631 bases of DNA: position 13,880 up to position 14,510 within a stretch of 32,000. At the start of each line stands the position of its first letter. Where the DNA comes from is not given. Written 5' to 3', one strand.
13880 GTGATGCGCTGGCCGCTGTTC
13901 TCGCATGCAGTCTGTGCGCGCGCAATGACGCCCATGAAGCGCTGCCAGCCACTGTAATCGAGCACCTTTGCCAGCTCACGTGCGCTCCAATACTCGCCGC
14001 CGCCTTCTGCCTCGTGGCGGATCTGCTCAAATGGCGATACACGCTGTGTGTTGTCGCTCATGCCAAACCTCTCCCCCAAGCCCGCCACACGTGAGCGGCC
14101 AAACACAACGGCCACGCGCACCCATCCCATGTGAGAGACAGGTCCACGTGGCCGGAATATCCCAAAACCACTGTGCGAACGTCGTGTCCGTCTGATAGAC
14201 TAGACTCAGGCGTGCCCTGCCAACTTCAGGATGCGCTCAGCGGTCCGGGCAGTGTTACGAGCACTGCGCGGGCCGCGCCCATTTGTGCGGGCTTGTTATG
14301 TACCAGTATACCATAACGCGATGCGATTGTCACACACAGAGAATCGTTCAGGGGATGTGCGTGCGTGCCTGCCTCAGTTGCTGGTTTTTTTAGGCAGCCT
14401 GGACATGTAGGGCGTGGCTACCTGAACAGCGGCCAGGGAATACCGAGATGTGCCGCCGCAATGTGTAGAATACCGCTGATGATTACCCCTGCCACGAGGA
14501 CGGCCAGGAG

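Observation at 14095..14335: ~240-nt promoter-plus-leader module repeated upstream of two DinD-family genes 7 kb apart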

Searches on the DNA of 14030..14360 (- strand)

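Call 31: search_rna_families(source=window, start=14030, end=14360, threshold=evalue, max_evalue=10)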
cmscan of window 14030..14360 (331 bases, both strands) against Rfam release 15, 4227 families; matches with E-value up to 10: 0.
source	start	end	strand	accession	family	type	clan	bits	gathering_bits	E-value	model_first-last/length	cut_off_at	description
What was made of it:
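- On Any Rfam 15 family: No hits at E<=10 for 14030-14360 on either strand (call 31).
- There is no Rfam match even at E<=10 (call 31).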

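Call 71: search_dna_similar(query=window:14059-14340:-, collection=phages, mode=distant, max_evalue=0.01, max_rows=10)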
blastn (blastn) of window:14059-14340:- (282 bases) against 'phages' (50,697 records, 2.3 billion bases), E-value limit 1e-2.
No match.

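Call 72: search_dna_similar(query=window:14059-14340:-, collection=plasmids, mode=distant, max_evalue=0.01, max_rows=10)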
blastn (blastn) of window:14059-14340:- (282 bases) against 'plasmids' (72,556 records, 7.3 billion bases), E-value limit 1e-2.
No match.
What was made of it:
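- Tried and rejected: blastn against phages and plasmids (calls 71, 72).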

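Call 81: build_rna_model(alignment_id=A4)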
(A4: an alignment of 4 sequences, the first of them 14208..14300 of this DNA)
Model R1 built from alignment A4 (4 sequences, 96 columns); structure: RNAalifold consensus.
model positions 89; base pairs 22; branch points 1; effective number of sequences 1.96; information 0.64 bits per position. Calibrated on 0.2 Mb of random sequence (short: E-values are rough).
structure used (alignment columns):
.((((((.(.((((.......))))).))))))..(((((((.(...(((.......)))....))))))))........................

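Call 82: search_with_rna_model(model_id=R1, sources=[window, L001, L002, L004, L005, L006, L008, L009, L010, L011, L012], filters=off, max_evalue=10)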
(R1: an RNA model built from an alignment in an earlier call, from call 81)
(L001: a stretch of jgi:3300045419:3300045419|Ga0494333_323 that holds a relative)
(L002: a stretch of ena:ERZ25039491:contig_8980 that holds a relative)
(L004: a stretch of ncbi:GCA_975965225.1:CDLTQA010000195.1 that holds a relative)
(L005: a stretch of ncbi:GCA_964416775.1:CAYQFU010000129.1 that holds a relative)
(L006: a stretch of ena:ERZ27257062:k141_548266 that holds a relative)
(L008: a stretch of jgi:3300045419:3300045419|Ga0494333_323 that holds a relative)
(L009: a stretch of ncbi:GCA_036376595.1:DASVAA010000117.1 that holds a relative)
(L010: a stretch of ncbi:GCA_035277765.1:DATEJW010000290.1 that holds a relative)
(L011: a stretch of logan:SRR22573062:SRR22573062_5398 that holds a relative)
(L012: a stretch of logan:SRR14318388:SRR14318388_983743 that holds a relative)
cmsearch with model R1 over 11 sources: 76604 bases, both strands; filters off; matches with E-value up to 10: 45.
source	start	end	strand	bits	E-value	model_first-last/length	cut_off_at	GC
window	22827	22912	+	89.2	8.2e-18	1-89/89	no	0.65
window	21520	21606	+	85.1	6.7e-17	1-89/89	no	0.64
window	14208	14295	+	83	1.9e-16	1-89/89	no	0.68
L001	2624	2709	-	74.9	1.2e-14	1-89/89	no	0.66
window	22862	22896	-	17.4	0.045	36-70/89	no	0.66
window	8093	8162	-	16.7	0.065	1-89/89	no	0.76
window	12387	12472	-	14.7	0.18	1-89/89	no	0.69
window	27873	27937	+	12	0.72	1-89/89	no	0.58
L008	5527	5605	-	11.9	0.74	1-89/89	no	0.68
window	31473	31566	-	11.3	1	1-89/89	no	0.69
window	23423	23491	+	9.9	2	1-89/89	no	0.68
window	21469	21586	-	9.6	2.4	1-89/89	no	0.6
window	16934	17018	+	9.6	2.4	1-89/89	no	0.66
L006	544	561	-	9.6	2.4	9-26/89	no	0.78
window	16741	16837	-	9.5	2.5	1-89/89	no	0.6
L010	1778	1839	-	9.1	3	1-89/89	no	0.63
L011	1082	1113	-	9.1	3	2-33/89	no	0.75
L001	3145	3202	-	8.3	4.6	1-89/89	no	0.47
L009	5055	5116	+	8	5.2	1-89/89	no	0.69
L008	2905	2959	+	7.8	5.9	1-89/89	no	0.55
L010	3674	3765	+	7.5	6.8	1-89/89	no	0.67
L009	574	660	+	7.3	7.5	1-89/89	no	0.69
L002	846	900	-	7.3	7.7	1-89/89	no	0.76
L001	768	867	+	7.2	7.8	1-89/89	no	0.72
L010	825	895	-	7.2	7.9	1-89/89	no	0.73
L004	497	534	+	7.1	8.5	34-70/89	no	0.63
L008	6373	6477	+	7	8.8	1-89/89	no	0.61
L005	1547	1572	-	6.8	9.7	5-30/89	no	0.65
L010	2575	2653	+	6.8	9.7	1-89/89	no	0.67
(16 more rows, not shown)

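Call 87: search_with_rna_model(model_id=R1, sources=[L013, L014, L015, L016, L017, L018, L019, L020], filters=off, max_evalue=1)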
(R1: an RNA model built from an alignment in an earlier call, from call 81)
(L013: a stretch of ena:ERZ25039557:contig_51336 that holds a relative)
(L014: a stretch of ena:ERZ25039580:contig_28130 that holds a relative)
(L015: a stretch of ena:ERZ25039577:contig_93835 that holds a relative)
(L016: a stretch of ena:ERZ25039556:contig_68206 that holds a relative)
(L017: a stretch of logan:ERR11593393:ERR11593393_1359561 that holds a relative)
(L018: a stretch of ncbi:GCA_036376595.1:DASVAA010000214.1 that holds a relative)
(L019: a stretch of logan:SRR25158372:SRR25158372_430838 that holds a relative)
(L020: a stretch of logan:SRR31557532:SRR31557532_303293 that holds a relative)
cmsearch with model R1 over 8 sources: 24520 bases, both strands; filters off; matches with E-value up to 1: 4.
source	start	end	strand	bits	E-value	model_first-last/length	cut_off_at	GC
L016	187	289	+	11.4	0.3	1-89/89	no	0.67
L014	523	625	+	11.2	0.33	1-89/89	no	0.66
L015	3444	3465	+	9.7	0.71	7-28/89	no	0.82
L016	3108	3129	+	9.7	0.71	7-28/89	no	0.82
